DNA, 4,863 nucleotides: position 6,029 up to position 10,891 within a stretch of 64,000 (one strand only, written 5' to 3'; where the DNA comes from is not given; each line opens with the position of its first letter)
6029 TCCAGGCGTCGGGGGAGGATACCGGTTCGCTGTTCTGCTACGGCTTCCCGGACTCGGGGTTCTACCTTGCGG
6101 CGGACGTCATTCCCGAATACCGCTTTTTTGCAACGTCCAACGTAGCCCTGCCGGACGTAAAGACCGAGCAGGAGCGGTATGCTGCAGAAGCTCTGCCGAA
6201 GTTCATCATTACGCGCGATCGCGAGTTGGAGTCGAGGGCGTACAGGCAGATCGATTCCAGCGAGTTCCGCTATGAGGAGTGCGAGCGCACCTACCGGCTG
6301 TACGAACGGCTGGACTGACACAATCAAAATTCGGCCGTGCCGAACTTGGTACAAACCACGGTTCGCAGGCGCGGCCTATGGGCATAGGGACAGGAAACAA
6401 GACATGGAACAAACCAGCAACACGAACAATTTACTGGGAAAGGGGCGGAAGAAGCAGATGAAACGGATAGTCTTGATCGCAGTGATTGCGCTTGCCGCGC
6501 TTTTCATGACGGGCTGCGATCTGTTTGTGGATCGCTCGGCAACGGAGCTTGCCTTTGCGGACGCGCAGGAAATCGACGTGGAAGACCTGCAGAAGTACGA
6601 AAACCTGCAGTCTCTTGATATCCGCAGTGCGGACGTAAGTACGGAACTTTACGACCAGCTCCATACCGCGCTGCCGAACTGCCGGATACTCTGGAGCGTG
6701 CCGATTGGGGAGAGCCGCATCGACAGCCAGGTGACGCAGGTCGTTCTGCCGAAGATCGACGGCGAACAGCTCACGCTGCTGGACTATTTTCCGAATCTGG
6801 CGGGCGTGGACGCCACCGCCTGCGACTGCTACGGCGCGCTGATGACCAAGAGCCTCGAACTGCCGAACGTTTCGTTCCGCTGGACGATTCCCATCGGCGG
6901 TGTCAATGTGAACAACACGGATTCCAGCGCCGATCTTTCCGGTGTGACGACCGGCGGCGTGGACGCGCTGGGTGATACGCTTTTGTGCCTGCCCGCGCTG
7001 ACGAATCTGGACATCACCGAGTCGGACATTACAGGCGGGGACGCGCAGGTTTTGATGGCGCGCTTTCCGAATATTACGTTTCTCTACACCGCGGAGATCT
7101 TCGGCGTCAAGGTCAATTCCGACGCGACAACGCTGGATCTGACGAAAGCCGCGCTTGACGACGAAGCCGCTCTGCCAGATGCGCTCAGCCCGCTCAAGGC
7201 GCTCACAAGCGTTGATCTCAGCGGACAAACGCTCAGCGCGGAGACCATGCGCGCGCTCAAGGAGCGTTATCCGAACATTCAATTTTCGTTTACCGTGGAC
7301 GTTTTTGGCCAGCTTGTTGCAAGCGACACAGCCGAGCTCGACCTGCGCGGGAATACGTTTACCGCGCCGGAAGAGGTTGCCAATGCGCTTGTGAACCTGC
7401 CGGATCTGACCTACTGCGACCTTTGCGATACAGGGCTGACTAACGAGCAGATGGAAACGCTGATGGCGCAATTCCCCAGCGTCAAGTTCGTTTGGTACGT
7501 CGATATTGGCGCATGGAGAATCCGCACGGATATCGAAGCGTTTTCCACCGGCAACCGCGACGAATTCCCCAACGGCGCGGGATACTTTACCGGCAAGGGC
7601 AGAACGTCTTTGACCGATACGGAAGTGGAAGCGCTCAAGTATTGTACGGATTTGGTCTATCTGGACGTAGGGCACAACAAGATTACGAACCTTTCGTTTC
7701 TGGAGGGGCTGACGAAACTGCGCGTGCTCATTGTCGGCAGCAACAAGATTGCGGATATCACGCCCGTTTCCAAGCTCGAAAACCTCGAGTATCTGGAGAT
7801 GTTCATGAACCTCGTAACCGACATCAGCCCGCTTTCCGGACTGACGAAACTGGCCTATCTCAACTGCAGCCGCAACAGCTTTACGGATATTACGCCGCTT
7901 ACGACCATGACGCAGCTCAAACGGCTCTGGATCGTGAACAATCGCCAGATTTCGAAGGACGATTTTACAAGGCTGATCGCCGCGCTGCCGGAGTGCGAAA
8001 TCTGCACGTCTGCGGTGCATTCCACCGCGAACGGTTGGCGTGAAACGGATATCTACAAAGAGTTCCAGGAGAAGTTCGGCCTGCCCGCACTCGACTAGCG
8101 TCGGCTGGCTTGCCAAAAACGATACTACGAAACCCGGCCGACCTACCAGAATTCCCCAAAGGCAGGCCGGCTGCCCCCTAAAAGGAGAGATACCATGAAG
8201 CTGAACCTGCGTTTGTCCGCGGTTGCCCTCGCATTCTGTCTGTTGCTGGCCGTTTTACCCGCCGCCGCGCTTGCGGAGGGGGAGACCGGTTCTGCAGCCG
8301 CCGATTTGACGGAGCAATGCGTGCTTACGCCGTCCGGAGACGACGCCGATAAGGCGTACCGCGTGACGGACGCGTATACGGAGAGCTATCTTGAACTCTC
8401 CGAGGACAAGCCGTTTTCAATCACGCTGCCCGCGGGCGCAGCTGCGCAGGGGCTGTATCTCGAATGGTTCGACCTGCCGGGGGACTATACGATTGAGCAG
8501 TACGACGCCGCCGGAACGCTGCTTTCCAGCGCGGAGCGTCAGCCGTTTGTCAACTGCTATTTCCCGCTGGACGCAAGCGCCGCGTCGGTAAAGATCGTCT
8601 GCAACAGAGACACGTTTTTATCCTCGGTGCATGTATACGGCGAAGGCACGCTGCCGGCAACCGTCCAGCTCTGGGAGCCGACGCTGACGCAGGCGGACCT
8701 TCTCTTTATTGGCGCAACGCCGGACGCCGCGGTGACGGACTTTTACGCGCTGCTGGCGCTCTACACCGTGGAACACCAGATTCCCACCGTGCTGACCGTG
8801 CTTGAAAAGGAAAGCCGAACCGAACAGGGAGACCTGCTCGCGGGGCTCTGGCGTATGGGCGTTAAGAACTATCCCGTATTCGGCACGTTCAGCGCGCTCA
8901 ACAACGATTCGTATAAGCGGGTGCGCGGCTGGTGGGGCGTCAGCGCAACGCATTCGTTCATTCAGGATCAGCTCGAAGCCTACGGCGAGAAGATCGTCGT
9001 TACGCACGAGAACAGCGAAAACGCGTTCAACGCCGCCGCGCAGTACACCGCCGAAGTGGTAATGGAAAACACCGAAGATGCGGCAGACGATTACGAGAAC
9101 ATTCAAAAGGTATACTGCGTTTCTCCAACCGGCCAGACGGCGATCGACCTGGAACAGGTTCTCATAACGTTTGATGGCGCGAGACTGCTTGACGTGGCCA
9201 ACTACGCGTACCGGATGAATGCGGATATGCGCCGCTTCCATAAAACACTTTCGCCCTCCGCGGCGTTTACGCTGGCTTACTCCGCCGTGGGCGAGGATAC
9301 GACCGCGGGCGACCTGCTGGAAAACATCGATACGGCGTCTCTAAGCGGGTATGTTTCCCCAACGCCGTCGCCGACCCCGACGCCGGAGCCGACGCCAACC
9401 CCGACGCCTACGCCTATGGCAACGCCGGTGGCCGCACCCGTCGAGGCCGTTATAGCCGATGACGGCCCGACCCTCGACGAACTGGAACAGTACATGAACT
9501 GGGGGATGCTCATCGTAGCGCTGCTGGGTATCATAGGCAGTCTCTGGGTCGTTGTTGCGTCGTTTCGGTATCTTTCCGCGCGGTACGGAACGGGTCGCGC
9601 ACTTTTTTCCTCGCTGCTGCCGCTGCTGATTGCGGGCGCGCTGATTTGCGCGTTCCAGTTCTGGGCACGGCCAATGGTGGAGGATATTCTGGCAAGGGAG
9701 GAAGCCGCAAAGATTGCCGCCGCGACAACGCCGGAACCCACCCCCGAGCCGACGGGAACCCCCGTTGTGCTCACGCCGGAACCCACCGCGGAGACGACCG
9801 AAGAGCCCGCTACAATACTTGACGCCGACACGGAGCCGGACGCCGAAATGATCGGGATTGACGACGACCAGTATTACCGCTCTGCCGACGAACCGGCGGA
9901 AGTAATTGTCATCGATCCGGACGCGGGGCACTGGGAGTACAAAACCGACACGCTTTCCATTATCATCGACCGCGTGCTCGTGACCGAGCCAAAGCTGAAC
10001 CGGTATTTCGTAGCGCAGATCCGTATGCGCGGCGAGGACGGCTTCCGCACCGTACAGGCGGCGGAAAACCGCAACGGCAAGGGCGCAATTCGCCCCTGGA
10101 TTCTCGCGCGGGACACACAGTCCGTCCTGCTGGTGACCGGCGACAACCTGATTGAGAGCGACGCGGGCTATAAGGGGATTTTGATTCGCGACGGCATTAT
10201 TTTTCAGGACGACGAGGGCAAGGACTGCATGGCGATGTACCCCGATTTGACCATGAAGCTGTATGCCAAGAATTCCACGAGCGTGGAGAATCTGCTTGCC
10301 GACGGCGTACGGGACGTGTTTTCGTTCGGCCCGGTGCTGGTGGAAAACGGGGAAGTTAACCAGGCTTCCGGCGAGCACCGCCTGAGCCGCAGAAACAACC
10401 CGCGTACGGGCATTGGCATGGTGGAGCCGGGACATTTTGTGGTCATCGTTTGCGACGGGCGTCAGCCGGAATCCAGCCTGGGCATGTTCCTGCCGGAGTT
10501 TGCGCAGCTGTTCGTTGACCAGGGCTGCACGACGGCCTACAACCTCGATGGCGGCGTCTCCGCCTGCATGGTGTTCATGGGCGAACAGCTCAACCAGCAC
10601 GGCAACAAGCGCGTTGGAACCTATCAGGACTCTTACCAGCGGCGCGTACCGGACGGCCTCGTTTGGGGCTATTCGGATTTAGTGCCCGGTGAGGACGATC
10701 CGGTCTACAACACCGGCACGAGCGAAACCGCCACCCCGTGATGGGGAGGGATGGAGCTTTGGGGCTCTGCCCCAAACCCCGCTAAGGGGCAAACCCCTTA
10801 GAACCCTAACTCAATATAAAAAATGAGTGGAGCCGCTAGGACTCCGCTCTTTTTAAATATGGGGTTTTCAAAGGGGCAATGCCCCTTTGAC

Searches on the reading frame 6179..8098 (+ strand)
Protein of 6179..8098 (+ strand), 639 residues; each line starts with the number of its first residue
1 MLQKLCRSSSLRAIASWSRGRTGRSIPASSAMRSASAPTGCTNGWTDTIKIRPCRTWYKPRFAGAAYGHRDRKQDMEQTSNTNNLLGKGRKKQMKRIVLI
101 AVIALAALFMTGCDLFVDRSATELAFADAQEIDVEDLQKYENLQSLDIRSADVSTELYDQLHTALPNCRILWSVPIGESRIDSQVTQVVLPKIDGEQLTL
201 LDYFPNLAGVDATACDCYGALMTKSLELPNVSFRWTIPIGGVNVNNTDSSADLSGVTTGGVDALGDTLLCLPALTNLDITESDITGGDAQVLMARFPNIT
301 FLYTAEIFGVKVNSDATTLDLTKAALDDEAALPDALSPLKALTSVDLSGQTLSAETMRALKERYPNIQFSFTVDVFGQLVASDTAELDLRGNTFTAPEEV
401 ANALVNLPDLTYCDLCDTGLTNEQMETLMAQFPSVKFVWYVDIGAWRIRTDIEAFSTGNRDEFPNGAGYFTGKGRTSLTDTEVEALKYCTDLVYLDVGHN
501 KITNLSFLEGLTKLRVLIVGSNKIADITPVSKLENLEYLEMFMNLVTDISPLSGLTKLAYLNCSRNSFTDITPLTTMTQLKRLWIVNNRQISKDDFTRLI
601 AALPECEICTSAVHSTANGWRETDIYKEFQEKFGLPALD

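Call 75: search_protein_families(library=pfam, proteins=[window:6179-8098:+], max_evalue=0.00001)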
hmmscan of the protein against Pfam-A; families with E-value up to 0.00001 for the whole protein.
window:6179-8098:+ (639 aa): 4 families
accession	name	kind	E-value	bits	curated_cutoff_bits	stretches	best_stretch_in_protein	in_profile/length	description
PF12799.13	LRR_4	-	2.7e-27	94.6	27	3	492-531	3-43/44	Leucine Rich repeats (2 copies)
PF13855.12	LRR_8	-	1.1e-09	38.4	27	0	476-524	11-61/61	Leucine rich repeat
PF23211.1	LRR_LRWD1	-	7.1e-06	26.3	28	0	532-604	40-112/190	Leucine-rich repeat and WD repeat-containing protein 1, LRR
PF23598.1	LRR_14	-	9e-06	25.1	40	0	484-589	41-150/353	Leucine-rich repeat region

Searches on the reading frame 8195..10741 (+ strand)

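Call 75: search_protein_families(library=pfam, proteins=[window:8195-10741:+], max_evalue=0.00001)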
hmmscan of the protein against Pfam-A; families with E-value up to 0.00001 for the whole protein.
window:8195-10741:+ (848 aa): 1 family
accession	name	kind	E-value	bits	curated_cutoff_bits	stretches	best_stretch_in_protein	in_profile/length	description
PF09992.14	NAGPA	-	3.3e-28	99.4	25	1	644-823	4-167/169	Phosphodiester glycosidase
